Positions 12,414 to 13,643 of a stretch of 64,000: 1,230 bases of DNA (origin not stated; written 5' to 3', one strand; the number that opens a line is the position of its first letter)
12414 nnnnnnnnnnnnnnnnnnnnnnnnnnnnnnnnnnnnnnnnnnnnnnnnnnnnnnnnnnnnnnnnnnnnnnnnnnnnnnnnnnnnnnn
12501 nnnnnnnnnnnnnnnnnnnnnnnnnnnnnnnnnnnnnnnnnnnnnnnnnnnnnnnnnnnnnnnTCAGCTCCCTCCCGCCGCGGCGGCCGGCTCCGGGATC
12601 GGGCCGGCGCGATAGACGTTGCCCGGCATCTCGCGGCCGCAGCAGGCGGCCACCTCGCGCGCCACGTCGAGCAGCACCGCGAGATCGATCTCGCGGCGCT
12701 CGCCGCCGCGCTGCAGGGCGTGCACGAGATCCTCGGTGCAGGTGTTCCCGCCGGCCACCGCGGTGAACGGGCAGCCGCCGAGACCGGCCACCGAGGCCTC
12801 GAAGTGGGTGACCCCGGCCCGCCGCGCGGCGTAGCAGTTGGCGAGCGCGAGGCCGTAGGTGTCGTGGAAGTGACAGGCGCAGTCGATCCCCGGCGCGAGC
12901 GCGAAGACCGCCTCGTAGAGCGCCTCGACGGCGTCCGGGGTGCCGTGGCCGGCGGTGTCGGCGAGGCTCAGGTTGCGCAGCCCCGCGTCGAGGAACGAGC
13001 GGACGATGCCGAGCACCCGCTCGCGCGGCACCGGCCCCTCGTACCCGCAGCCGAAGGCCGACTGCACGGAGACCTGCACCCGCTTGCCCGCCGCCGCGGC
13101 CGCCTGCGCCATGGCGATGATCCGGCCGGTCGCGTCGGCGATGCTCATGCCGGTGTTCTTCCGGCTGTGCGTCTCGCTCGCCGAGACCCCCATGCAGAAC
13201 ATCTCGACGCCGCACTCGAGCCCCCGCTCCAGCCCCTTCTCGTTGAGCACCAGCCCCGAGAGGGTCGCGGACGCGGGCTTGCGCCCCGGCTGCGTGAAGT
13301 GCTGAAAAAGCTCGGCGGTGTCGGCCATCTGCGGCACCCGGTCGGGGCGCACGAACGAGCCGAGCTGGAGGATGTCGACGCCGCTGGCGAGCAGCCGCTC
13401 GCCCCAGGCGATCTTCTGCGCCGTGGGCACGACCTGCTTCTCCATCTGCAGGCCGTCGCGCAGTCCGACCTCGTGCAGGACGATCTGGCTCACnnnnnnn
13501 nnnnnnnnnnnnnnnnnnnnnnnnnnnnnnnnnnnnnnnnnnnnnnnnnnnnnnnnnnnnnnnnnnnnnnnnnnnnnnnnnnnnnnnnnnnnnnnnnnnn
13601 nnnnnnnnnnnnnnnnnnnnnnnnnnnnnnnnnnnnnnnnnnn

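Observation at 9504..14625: Five-gene operon mixing leuB/leuC/leuD-type enzymes with an HMG-CoA-lyase-like lyase and a family III CoA-transferase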

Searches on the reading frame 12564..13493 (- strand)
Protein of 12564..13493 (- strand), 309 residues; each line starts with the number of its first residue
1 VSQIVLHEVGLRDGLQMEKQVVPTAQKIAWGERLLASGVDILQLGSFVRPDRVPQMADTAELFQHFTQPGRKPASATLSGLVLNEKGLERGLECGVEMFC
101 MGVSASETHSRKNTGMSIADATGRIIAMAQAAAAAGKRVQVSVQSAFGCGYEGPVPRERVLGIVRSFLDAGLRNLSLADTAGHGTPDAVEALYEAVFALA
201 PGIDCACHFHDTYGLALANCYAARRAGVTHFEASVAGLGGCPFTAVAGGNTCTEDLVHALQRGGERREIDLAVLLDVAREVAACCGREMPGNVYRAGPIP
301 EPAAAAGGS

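Call 10: search_protein_families(library=pfam, proteins=[window:12567-13493:-])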
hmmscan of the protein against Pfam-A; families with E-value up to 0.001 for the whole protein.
seq(309 aa): 1 family
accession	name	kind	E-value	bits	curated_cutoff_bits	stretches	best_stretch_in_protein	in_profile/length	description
PF00682.25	HMGL-like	-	1e-38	133.7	29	1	4-280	2-259/260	HMGL-like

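Call 11: search_protein_families(library=ncbifam, proteins=[window:12567-13493:-])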
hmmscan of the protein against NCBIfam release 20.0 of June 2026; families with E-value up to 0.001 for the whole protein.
seq(309 aa): 23 families
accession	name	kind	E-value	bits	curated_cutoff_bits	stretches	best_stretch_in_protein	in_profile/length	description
NF004283.0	PRK05692.1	subfamily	2.1e-79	266.8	246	1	3-296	6-295/300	hydroxymethylglutaryl-CoA lyase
TIGR02660.1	nifV_homocitr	equivalog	1.4e-21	77.2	462.9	1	4-290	2-268/365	homocitrate synthase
TIGR02146.1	LysS_fung_arch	equivalog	7.1e-19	68.2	413.55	1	10-297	5-272/344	homocitrate synthase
NF002085.0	PRK00915.1-2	subfamily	6.9e-18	64.7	517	1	3-292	13-282/504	2-isopropylmalate synthase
NF041069.1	IPMS_Sufob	equivalog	8.5e-17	61.5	600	1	7-290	4-269/371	isopropylmalate synthase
NF006049.0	PRK08195.1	subfamily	1.1e-15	57.5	229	1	166-283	156-268/344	4-hyroxy-2-oxovalerate/4-hydroxy-2-oxopentanoic acid aldolase,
TIGR02090.1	LEU1_arch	subfamily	5.1e-15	55.5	484.75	1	7-290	4-267/363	isopropylmalate/citramalate/homocitrate synthases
TIGR00973.1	leuA_bact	equivalog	4.7e-14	51.7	598.7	1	4-262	2-247/494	2-isopropylmalate synthase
NF002086.0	PRK00915.1-3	equivalog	7.2e-13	47.9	532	1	3-262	6-252/516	2-isopropylmalate synthase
TIGR03217.1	4OH_2_O_val_ald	equivalog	1.1e-12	47.8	286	1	168-283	153-263/334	4-hydroxy-2-oxovalerate aldolase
NF002084.0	PRK00915.1-1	equivalog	2.4e-12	46.2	748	1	3-261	4-249/523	2-isopropylmalate synthase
NF002087.0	PRK00915.1-4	equivalog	1.9e-11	43.2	729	1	103-264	102-254/516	2-isopropylmalate synthase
NF042433.1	CitmalDyn_Leptosp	equivalog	1.9e-11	43.2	950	1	7-288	11-282/514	(R)-citramalate synthase CimA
NF002088.0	PRK00915.1-5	equivalog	1.9e-09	36.5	697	1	6-260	6-247/514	2-isopropylmalate synthase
TIGR01108.1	oadA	equivalog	2.2e-07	29.7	756.5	1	130-279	121-263/582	sodium-extruding oxaloacetate decarboxylase subunit alpha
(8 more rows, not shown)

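Call 17: search_solved_structures(query=window:12564-13493:-, max_evalue=1e-10)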
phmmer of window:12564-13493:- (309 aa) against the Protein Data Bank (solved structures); distinct sequences matched with E-value up to 1e-10: 9.
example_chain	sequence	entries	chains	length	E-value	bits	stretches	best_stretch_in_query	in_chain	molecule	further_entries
2ftp_A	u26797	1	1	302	2.4e-56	194.7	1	4-289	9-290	hydroxymethylglutaryl-CoA lyase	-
1ydo_A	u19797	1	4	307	6.5e-55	190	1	3-292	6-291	HMG-CoA Lyase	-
6nds_A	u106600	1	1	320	1.4e-49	172.5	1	4-298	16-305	3-hydroxy-3-methylglutaryl-CoA lyase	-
2cw6_A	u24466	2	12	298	1.5e-48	169.1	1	4-293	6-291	Hydroxymethylglutaryl-CoA lyase, mitochondrial | Hydroxymethylglutaryl-CoA lyase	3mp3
3mp4_A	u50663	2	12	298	1e-47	166.3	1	4-293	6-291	Hydroxymethylglutaryl-CoA lyase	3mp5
1ydn_A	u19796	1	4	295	7.9e-46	160.2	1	5-272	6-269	HYDROXYMETHYLGLUTARYL-COA LYASE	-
3a9i_A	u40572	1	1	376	3.5e-13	53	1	10-298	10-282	Homocitrate synthase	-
2ztj_A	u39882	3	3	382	3.6e-13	52.9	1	10-298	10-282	Homocitrate synthase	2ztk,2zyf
3ivs_A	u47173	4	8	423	3.8e-11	46.3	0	161-240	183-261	Homocitrate synthase, mitochondrial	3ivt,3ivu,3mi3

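Call 19: find_homologous_proteins(query=window:12564-13493:-, max_evalue=1e-20)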
Query window:12564-13493:- (309 aa): 7023 proteins with E <= 1e-20 among 8000 candidates; the best 120 are listed.
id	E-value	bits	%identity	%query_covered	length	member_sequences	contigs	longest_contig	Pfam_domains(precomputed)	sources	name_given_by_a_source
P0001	2.7e-199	679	99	100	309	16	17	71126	PF00682.26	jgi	jgi:hydroxymethylglutaryl-CoA lyase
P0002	2.0e-177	607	90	96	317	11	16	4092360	PF00682.26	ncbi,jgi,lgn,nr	ncbi:MAG: hydroxymethylglutaryl-CoA lyase [Thermoanaerobaculia bacterium]|nr:hydroxymethylglutaryl-C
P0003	2.2e-155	535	78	98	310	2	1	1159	PF00682.26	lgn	-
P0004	4.4e-154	530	76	99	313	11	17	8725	PF00682.26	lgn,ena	-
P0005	4.9e-154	530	77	100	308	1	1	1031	PF00682.26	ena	-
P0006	6.9e-154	530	76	99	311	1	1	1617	PF00682.26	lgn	-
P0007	1.1e-153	529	80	97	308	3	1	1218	PF00682.26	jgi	jgi:hydroxymethylglutaryl-CoA lyase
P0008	3.0e-153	528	76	99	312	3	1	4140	PF00682.26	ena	-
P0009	2.3e-152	525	77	99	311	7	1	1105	PF00682.26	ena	-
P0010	2.4e-152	525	79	99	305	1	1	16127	PF00682.26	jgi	jgi:hydroxymethylglutaryl-CoA lyase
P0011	3.4e-152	524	77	98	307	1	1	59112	PF00682.26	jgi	-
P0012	4.4e-152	524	75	99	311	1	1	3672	PF00682.26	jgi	jgi:hydroxymethylglutaryl-CoA lyase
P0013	1.3e-151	522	76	99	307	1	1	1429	PF00682.26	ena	-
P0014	2.7e-151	521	76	98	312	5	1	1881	PF00682.26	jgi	jgi:hydroxymethylglutaryl-CoA lyase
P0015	2.7e-151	521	76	100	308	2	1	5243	PF00682.26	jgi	jgi:hydroxymethylglutaryl-CoA lyase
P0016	5.0e-151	520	75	99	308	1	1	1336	PF00682.26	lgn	-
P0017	5.8e-151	520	76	99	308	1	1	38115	PF00682.26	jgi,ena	-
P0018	7.1e-151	520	76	97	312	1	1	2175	PF00682.26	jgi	jgi:hydroxymethylglutaryl-CoA lyase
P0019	1.3e-150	519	77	99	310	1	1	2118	PF00682.26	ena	-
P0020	1.9e-150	518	75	98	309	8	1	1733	PF00682.26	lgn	-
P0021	2.6e-150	518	78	99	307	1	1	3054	PF00682.26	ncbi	-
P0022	2.9e-150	518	75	99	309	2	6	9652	PF00682.26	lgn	-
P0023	6.0e-150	517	78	97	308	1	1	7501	PF00682.26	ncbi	-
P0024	7.1e-150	517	77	99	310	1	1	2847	PF00682.26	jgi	jgi:hydroxymethylglutaryl-CoA lyase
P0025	7.1e-150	517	77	99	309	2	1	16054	PF00682.26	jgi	-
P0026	1.2e-149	516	76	99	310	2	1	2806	PF00682.26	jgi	jgi:hydroxymethylglutaryl-CoA lyase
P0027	1.7e-149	515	75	98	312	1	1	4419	PF00682.26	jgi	jgi:hydroxymethylglutaryl-CoA lyase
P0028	2.1e-149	515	77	99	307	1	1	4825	PF00682.26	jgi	jgi:hydroxymethylglutaryl-CoA lyase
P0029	2.2e-149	515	75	99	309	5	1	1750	PF00682.26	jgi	-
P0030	2.3e-149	515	75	99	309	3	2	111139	PF00682.26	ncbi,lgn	-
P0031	3.2e-149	514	75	99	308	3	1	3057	PF00682.26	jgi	-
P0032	5.0e-149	514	75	97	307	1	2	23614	PF00682.26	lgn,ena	-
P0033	6.1e-149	514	76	97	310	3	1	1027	PF00682.26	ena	-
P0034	6.6e-149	513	77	99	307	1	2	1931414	PF00682.26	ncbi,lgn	ncbi:MAG: hydroxymethylglutaryl-CoA lyase [Vicinamibacteria bacterium]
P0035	7.4e-149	513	77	99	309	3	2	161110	PF00682.26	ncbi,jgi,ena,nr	ncbi:MAG TPA: hydroxymethylglutaryl-CoA lyase [Vicinamibacteria bacterium]|nr:hydroxymethylglutaryl-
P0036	9.2e-149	513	75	95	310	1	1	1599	PF00682.26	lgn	-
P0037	1.1e-148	513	75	99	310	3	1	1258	PF00682.26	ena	-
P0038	1.4e-148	512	77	97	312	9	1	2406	PF00682.26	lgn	-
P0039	1.5e-148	512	75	100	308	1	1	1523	PF00682.26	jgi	jgi:hydroxymethylglutaryl-CoA lyase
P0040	1.5e-148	512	74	100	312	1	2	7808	PF00682.26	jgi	jgi:hydroxymethylglutaryl-CoA lyase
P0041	1.6e-148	512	75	95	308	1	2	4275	PF00682.26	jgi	jgi:hydroxymethylglutaryl-CoA lyase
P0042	1.7e-148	512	74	99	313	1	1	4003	PF00682.26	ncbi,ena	-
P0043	1.9e-148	512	76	99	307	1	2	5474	PF00682.26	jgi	jgi:hydroxymethylglutaryl-CoA lyase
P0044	2.6e-148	511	75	98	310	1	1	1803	PF00682.26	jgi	jgi:hydroxymethylglutaryl-CoA lyase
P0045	2.8e-148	511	74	96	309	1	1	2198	PF00682.26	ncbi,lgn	-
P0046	3.1e-148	511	75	99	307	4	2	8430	PF00682.26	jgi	-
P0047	3.3e-148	511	76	100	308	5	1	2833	PF00682.26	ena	-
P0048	3.5e-148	511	77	97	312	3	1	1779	PF00682.26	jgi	-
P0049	3.6e-148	511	75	99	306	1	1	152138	PF00682.26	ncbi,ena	-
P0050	3.7e-148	511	76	99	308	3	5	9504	PF00682.26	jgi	jgi:hydroxymethylglutaryl-CoA lyase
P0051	4.8e-148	511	76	97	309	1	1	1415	PF00682.26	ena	-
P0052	5.4e-148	510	74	99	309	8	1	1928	PF00682.26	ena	-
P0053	6.0e-148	510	76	99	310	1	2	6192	PF00682.26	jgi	jgi:hydroxymethylglutaryl-CoA lyase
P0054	7.1e-148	510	76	99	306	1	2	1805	PF00682.26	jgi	jgi:hydroxymethylglutaryl-CoA lyase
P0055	7.6e-148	510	74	98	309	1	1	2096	PF00682.26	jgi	jgi:hydroxymethylglutaryl-CoA lyase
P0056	8.4e-148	510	76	99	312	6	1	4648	PF00682.26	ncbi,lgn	-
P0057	9.1e-148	510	76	98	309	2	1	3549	PF00682.26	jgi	jgi:hydroxymethylglutaryl-CoA lyase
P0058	1.1e-147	509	76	97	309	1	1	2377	PF00682.26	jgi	-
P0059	1.8e-147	509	75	98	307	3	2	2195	PF00682.26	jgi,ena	jgi:hydroxymethylglutaryl-CoA lyase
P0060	2.5e-147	508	74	96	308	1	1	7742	PF00682.26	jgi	jgi:hydroxymethylglutaryl-CoA lyase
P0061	3.0e-147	508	74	96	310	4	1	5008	PF00682.26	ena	-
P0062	3.1e-147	508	74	99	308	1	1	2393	PF00682.26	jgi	jgi:hydroxymethylglutaryl-CoA lyase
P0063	3.6e-147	508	75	99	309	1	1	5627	PF00682.26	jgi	-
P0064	4.5e-147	507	76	96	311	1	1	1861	PF00682.26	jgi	jgi:hydroxymethylglutaryl-CoA lyase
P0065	4.7e-147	507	76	99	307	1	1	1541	PF00682.26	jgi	jgi:hydroxymethylglutaryl-CoA lyase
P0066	5.3e-147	507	75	97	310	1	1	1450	PF00682.26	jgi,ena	-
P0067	5.9e-147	507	76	98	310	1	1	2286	PF00682.26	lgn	-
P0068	6.1e-147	507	75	99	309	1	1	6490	PF00682.26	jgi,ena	-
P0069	6.2e-147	507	75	99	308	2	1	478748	PF00682.26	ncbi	-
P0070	7.0e-147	507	76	98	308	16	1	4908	PF00682.26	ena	-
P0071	7.4e-147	507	76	98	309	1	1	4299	PF00682.26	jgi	jgi:hydroxymethylglutaryl-CoA lyase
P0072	7.9e-147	507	74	99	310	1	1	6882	PF00682.26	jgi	jgi:hydroxymethylglutaryl-CoA lyase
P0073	9.1e-147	506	75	98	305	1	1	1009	PF00682.26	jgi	jgi:hydroxymethylglutaryl-CoA lyase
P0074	1.1e-146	506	74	98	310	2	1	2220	PF00682.26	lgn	-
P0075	1.2e-146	506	75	99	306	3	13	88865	PF00682.26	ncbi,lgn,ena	-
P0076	1.4e-146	506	74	96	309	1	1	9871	PF00682.26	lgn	-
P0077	1.6e-146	506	74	100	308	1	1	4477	PF00682.26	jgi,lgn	-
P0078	1.6e-146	506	74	99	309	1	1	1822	PF00682.26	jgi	jgi:hydroxymethylglutaryl-CoA lyase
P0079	1.8e-146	505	76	98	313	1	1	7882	PF00682.26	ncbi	-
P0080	1.9e-146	505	74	99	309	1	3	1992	PF00682.26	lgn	-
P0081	2.5e-146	505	75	97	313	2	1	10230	PF00682.26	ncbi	-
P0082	3.6e-146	504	74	99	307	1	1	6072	PF00682.26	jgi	jgi:hydroxymethylglutaryl-CoA lyase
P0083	3.7e-146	504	74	99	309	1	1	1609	PF00682.26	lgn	-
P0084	3.8e-146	504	79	94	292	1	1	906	PF00682.26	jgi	jgi:hydroxymethylglutaryl-CoA lyase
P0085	3.9e-146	504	74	99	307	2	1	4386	PF00682.26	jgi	-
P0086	4.4e-146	504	76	97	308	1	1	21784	PF00682.26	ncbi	-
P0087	5.0e-146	504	76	98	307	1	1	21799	PF00682.26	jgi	jgi:hydroxymethylglutaryl-CoA lyase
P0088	5.1e-146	504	75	98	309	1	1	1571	PF00682.26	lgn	-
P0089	5.6e-146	504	75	98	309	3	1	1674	PF00682.26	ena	-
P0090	6.7e-146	504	75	98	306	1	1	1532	PF00682.26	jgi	jgi:hydroxymethylglutaryl-CoA lyase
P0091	7.5e-146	503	77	95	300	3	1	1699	PF00682.26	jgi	jgi:hydroxymethylglutaryl-CoA lyase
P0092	8.6e-146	503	74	99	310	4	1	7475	PF00682.26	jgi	-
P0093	9.0e-146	503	73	100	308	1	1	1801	PF00682.26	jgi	-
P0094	9.9e-146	503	74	99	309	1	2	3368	PF00682.26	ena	-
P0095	1.2e-145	503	74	100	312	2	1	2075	PF00682.26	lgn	-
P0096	1.3e-145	503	73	99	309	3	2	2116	PF00682.26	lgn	-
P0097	1.4e-145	502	75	98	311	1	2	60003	PF00682.26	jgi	jgi:hydroxymethylglutaryl-CoA lyase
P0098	1.5e-145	502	74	95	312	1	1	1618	PF00682.26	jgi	-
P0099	1.7e-145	502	73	100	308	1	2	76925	PF00682.26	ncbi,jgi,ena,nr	ncbi:MAG: hydroxymethylglutaryl-CoA lyase [Acidobacteria bacterium]|jgi:hydroxymethylglutaryl-CoA ly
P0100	1.7e-145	502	74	99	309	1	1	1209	PF00682.26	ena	-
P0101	1.8e-145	502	74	95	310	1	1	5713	PF00682.26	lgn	-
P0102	1.8e-145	502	74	98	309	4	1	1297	PF00682.26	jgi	-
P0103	2.3e-145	502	73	100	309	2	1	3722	PF00682.26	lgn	-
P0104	2.4e-145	502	75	99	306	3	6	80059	PF00682.26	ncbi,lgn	-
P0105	2.9e-145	501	75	98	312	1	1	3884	PF00682.26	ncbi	-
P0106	3.1e-145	501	75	99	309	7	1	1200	PF00682.26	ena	-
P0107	3.5e-145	501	74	98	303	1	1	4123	PF00682.26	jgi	jgi:hydroxymethylglutaryl-CoA lyase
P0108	3.8e-145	501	74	99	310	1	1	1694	PF00682.26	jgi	-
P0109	3.9e-145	501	74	98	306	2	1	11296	PF00682.26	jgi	jgi:hydroxymethylglutaryl-CoA lyase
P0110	4.0e-145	501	74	99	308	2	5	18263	PF00682.26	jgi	jgi:hydroxymethylglutaryl-CoA lyase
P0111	4.3e-145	501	74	99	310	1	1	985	PF00682.26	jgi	jgi:hydroxymethylglutaryl-CoA lyase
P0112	4.7e-145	501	76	97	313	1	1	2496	PF00682.26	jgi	jgi:hydroxymethylglutaryl-CoA lyase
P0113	5.6e-145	501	75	99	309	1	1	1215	PF00682.26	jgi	jgi:hydroxymethylglutaryl-CoA lyase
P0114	5.7e-145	501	75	96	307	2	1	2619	PF00682.26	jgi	jgi:hydroxymethylglutaryl-CoA lyase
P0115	5.9e-145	500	72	95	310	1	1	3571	PF00682.26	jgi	-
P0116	6.3e-145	500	73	99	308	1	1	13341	PF00682.26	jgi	jgi:hydroxymethylglutaryl-CoA lyase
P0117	7.7e-145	500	73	99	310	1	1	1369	PF00682.26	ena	-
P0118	8.0e-145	500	76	97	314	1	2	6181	PF00682.26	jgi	jgi:hydroxymethylglutaryl-CoA lyase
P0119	1.0e-144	500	74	99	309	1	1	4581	PF00682.26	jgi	jgi:hydroxymethylglutaryl-CoA lyase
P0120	1.0e-144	500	75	97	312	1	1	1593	PF00682.26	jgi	jgi:hydroxymethylglutaryl-CoA lyase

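Call 20: find_encoding_contigs(protein=P0002, flank=10000, max_places=3)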
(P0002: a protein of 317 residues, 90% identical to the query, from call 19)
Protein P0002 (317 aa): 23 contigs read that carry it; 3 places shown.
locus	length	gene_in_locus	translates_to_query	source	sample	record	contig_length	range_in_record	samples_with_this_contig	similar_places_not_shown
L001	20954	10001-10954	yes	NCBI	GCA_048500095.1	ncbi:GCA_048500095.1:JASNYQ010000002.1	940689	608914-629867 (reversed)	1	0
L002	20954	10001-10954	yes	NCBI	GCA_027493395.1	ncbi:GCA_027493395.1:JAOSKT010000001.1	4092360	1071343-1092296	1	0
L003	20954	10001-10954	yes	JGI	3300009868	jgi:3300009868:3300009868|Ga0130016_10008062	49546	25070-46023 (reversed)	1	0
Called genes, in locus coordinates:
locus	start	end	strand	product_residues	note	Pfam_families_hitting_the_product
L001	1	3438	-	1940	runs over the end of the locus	PF11974:bMG3 (weak), PF01835:MG2, PF07703:A2M_BRD, PF00207:A2M, PF17973:bMG10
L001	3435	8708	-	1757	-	-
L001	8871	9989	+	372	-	PF00180:Iso_dh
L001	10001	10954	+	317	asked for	PF00682:HMGL-like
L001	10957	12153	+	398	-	PF02515:CoA_transf_3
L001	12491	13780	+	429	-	PF00330:Aconitase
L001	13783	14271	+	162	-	PF00694:Aconitase_C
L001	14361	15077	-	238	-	PF00072:Response_reg, PF00486:Trans_reg_C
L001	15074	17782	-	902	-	PF02702:KdpD, PF13493:DUF4118, PF00512:HisKA, PF02518:HATPase_c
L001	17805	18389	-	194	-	PF02669:KdpC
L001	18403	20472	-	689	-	PF00122:E1-E2_ATPase, PF00702:Hydrolase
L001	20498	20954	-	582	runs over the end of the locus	PF03814:KdpA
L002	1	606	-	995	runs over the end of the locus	PF07703:A2M_BRD, PF00207:A2M, PF17973:bMG10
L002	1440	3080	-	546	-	-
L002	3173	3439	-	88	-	-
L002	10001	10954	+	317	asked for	PF00682:HMGL-like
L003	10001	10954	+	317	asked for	PF00682:HMGL-like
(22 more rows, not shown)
